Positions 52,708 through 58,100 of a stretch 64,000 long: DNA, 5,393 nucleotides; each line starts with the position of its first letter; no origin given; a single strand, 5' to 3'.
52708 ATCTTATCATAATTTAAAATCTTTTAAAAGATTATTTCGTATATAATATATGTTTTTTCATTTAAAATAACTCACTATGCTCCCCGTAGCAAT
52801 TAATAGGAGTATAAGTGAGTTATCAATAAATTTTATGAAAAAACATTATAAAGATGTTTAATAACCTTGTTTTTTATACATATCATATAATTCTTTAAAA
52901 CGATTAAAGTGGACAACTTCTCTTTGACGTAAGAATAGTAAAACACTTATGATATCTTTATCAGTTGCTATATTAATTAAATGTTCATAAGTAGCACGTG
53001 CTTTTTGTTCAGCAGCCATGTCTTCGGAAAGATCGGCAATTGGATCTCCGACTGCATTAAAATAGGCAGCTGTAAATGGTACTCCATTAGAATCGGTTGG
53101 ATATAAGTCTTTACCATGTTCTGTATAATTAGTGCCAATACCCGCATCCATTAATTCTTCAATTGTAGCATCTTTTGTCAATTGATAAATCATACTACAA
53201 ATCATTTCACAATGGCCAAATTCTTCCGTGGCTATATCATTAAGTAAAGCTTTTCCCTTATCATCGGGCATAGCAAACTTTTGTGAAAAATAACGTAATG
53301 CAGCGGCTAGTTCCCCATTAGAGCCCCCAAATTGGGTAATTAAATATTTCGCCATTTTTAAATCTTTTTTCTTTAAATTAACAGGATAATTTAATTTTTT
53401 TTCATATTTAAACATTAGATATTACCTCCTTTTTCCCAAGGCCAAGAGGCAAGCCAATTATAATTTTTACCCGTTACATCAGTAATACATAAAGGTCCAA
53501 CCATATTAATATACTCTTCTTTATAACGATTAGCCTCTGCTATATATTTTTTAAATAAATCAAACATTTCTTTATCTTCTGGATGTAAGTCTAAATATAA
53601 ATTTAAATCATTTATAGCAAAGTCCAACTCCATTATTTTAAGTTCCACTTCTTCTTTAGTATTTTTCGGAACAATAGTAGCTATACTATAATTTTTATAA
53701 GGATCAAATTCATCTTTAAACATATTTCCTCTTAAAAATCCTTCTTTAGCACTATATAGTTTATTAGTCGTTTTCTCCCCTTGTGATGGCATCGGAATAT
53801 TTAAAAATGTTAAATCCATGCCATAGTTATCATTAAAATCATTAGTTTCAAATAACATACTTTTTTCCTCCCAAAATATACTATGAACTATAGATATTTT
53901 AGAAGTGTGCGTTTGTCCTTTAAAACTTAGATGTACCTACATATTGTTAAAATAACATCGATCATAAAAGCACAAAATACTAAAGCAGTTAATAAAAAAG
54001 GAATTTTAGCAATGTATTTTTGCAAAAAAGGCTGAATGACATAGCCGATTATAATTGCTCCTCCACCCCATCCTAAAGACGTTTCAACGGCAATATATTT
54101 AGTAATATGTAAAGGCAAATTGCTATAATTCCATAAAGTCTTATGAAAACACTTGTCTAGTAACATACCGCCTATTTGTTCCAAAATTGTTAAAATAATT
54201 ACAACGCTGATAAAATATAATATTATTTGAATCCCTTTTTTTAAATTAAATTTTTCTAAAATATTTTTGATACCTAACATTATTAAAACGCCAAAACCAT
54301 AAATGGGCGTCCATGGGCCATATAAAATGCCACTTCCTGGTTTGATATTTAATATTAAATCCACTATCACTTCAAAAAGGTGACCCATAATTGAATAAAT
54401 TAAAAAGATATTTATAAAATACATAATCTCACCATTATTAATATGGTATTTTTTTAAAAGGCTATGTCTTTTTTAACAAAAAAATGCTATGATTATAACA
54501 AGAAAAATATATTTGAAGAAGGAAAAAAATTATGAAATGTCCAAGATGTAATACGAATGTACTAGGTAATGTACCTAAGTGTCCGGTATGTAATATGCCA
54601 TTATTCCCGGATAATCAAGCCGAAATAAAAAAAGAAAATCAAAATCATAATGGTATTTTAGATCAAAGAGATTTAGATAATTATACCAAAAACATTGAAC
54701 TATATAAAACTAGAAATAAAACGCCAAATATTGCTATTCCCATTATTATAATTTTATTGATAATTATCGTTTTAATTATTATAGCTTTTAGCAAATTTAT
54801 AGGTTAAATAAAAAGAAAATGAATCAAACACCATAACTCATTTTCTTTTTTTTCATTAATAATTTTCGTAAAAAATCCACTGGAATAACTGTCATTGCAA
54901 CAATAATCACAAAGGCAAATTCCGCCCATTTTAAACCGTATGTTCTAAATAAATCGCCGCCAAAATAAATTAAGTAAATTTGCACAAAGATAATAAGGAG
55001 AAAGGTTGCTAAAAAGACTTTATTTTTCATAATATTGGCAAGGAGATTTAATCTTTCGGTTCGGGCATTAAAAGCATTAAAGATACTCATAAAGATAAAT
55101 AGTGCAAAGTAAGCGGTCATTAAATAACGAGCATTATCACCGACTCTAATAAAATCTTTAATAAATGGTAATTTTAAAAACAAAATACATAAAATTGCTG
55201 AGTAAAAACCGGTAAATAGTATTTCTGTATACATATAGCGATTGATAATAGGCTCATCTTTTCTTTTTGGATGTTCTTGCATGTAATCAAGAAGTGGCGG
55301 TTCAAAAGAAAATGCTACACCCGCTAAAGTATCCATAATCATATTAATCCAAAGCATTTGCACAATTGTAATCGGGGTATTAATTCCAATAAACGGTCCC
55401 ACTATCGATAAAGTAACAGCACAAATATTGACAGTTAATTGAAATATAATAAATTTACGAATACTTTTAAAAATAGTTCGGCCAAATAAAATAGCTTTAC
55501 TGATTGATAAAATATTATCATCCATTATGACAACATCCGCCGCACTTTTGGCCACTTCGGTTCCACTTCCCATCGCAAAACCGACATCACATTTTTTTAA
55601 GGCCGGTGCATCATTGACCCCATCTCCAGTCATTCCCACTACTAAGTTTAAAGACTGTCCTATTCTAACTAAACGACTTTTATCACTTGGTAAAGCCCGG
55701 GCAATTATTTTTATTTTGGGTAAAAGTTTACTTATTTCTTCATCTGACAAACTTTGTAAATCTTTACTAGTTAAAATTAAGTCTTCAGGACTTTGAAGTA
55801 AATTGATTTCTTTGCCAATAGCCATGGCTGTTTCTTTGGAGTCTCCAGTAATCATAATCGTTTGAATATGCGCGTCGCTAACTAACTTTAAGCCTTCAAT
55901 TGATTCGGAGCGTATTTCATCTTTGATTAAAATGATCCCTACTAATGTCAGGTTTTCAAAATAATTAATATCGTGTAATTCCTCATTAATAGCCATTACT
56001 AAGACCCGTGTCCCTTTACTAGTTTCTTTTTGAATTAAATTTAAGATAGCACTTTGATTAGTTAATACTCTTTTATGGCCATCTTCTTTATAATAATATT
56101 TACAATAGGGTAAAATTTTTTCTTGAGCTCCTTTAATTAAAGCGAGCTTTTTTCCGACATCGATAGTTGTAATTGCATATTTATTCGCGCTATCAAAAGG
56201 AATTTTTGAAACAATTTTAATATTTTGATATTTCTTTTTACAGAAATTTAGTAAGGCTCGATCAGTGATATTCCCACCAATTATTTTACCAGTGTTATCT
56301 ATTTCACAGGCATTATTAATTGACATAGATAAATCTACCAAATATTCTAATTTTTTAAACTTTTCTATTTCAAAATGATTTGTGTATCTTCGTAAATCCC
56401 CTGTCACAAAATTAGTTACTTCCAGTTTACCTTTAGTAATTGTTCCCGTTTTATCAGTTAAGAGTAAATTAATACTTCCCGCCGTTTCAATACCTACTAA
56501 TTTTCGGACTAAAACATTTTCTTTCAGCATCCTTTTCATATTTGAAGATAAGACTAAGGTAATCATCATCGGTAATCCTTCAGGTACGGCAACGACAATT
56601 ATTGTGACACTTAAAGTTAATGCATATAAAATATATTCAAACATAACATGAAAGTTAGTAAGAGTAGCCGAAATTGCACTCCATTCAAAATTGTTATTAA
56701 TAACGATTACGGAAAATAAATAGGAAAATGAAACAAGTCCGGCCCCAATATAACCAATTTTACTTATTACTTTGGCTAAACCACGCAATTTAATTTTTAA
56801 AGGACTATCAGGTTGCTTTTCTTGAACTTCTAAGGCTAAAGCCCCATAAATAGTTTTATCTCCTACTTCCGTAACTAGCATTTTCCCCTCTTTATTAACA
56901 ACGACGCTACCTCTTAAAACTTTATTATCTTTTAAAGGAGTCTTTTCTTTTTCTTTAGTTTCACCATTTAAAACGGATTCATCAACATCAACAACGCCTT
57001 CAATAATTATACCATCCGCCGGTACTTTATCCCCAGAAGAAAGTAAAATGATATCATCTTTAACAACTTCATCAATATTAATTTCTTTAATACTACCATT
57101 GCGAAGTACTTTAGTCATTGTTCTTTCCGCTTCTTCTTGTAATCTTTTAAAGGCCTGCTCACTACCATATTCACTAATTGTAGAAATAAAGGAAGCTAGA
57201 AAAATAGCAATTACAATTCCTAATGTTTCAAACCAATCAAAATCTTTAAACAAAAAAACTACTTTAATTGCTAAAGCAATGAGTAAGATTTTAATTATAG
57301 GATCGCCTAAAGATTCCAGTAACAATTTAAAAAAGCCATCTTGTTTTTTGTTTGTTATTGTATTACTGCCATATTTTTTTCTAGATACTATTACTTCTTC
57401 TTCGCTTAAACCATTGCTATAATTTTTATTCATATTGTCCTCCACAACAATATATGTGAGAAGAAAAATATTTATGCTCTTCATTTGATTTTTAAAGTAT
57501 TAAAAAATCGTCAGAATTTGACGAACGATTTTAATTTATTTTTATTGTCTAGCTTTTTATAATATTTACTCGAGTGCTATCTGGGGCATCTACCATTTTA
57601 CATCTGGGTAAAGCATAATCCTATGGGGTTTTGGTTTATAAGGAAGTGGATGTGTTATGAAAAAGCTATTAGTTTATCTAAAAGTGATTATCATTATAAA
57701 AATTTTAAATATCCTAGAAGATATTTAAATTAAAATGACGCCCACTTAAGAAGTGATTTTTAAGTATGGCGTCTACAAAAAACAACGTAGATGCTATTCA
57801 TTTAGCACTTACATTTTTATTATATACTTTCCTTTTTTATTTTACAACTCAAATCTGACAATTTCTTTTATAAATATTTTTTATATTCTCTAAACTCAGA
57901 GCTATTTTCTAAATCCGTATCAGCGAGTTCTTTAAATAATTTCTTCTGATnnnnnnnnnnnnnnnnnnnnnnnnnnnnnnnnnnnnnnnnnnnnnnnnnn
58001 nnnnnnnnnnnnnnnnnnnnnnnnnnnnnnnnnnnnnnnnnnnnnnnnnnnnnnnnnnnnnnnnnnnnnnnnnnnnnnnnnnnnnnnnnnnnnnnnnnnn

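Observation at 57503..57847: Second copy of the element abuts the hrcA-grpE-dnaK-pepF-dnaJ operon end and appears to supply its only terminator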

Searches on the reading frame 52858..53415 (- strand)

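Call 68: search_protein_families(library=pfam, proteins=[window:52858-53415:-], max_evalue=0.00001)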
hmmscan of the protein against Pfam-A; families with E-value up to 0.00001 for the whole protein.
window:52858-53415:- (185 aa): 1 family
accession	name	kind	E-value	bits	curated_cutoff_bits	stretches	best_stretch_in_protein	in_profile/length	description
PF05067.18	Mn_catalase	-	9.6e-55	186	27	1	1-175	1-189/284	Manganese containing catalase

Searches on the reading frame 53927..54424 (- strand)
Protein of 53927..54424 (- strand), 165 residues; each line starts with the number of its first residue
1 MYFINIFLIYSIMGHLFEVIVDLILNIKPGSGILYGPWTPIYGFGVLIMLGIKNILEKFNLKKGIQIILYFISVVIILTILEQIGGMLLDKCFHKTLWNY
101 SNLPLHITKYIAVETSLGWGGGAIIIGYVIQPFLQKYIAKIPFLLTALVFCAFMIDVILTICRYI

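Call 16: search_protein_families(library=pfam, proteins=[window:53927-54424:-])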
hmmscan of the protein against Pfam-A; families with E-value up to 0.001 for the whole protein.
window:53927-54424:- (165 aa): 1 family
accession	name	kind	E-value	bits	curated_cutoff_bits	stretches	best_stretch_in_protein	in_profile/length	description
PF06541.16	ABC_trans_CmpB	-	3e-32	112.3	25.9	1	6-160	2-150/151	Putative ABC-transporter type IV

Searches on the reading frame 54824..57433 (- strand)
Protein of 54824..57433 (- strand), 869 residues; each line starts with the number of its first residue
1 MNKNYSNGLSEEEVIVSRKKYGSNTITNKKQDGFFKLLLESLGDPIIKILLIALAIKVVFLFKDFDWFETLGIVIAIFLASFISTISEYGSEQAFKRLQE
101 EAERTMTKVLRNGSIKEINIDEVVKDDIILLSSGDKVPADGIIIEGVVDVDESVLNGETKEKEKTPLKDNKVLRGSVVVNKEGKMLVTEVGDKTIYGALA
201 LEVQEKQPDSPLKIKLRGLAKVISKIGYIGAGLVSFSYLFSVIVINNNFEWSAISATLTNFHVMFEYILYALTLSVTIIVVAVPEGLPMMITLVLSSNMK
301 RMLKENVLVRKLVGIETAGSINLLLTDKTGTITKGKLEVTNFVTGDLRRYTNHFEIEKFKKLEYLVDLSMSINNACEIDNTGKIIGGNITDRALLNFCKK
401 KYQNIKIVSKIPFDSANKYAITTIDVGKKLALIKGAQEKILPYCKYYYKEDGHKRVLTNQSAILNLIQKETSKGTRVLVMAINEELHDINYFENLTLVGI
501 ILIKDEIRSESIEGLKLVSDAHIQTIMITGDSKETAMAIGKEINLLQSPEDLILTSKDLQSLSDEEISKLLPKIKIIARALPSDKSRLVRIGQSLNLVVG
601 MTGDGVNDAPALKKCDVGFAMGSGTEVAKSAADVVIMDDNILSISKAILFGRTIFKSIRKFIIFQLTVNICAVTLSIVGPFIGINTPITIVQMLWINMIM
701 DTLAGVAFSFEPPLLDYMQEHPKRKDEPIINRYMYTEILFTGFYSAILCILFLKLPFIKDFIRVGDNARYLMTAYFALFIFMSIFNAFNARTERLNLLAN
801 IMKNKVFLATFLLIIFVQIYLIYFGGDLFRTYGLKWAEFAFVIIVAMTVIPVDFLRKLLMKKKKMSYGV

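Call 16: search_protein_families(library=pfam, proteins=[window:54824-57433:-])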
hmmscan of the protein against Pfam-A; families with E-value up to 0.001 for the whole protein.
window:54824-57433:- (869 aa): 6 families
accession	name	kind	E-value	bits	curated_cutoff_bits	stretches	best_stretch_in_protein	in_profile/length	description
PF00689.26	Cation_ATPase_C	-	3.2e-38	131.7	27.3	1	686-859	2-175/175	Cation transporting ATPase, C-terminus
PF00122.25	E1-E2_ATPase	-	8.1e-36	123.7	28.1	1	104-304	4-180/181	E1-E2 ATPase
PF00690.31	Cation_ATPase_N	-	8.4e-12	45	20.4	1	4-56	16-68/69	Cation transporter/ATPase, N-terminus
PF00702.32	Hydrolase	-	4.3e-11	44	26.4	1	321-615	1-190/191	haloacid dehalogenase-like hydrolase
PF13246.12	Cation_ATPase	-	8.4e-10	39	21.7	1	379-447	13-91/91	Cation transport ATPase (P-type)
PF08282.18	Hydrolase_3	-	1.3e-05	25.5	20.9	1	603-648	210-255/255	haloacid dehalogenase-like hydrolase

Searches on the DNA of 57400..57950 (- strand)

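Call 9: search_rna_families(source=window, start=57400, end=57950, threshold=evalue, max_evalue=10, show_alignments=3)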
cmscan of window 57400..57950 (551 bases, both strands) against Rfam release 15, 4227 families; matches with E-value up to 10: 8.
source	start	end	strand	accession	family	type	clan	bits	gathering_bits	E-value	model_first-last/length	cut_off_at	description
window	57405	57489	-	RF00471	snosnR48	Gene; snRNA; snoRNA; CD-box;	CL00066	24.1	60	1.7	1-105/105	no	Small nucleolar RNA snR48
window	57868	57950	-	RF01842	mycoplasma_FSE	Cis-reg; frameshift_element;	-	21.4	88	7.7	1-87/87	no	mycoplasma ribosomal frameshift element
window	57450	57496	+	RF01701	Cyano-1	Gene; sRNA;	-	16.7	41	4.3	1-69/69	no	Cyano-1 RNA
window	57699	57772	-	RF01848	ACEA_U3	Gene; snRNA; snoRNA; CD-box;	CL00100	16.4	55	0.76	1-209/209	no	ACEA small nucleolar RNA U3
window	57592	57699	-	RF02561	CbSR12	Gene; sRNA;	-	15.9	195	1.3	1-148/148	no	Coxiella burnetii sRNA 12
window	57792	57825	-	RF00436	UnaL2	Cis-reg;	-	15.4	55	7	1-54/54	no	UnaL2 LINE 3' element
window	57501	57595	-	RF02399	NsiR1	Gene; sRNA;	-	13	39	8.8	1-60/60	no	Nitrogen stress-induced RNA 1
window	57896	57924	-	RF01563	DdR13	Gene; snRNA; snoRNA; CD-box;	-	12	65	9.4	41-80/80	no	Dictyostelium snoRNA DdR13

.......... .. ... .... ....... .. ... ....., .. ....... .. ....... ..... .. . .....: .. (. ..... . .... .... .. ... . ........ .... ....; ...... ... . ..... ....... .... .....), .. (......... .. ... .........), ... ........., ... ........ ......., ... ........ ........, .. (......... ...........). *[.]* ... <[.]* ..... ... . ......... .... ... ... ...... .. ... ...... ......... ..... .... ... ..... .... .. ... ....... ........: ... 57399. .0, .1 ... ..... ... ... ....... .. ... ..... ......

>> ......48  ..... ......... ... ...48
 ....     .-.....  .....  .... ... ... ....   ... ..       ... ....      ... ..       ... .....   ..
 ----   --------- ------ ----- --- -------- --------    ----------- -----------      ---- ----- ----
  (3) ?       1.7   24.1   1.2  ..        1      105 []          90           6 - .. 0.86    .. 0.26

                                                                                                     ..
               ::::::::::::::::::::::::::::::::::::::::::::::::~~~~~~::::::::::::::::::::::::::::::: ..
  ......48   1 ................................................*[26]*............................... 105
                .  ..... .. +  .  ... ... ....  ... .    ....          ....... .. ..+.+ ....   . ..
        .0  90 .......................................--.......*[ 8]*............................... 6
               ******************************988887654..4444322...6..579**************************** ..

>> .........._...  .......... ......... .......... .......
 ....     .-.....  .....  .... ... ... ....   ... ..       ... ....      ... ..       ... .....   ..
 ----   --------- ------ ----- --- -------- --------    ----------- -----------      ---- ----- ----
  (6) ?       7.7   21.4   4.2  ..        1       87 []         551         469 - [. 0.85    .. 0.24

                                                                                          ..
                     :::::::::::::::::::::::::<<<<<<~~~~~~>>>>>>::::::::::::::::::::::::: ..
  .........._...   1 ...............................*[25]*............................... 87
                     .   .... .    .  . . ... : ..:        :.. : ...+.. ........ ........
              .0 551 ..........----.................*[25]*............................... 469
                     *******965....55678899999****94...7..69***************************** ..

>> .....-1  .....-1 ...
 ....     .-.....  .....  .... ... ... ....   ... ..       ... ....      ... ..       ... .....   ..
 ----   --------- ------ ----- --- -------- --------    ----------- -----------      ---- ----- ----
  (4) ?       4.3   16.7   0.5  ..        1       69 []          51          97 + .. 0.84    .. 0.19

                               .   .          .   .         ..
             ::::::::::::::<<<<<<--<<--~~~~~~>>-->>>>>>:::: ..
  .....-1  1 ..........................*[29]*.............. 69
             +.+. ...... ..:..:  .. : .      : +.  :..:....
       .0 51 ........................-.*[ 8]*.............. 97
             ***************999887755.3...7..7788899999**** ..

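Call 24: search_dna_similar(query=window:57495-57855:-, collection=plasmids, mode=distant)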
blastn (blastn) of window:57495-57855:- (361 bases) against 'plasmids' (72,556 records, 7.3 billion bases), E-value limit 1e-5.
No match.

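Call 25: search_dna_similar(query=window:57495-57855:-, collection=phages, mode=distant)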
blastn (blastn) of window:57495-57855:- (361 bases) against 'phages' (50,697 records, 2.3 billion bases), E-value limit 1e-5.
No match.
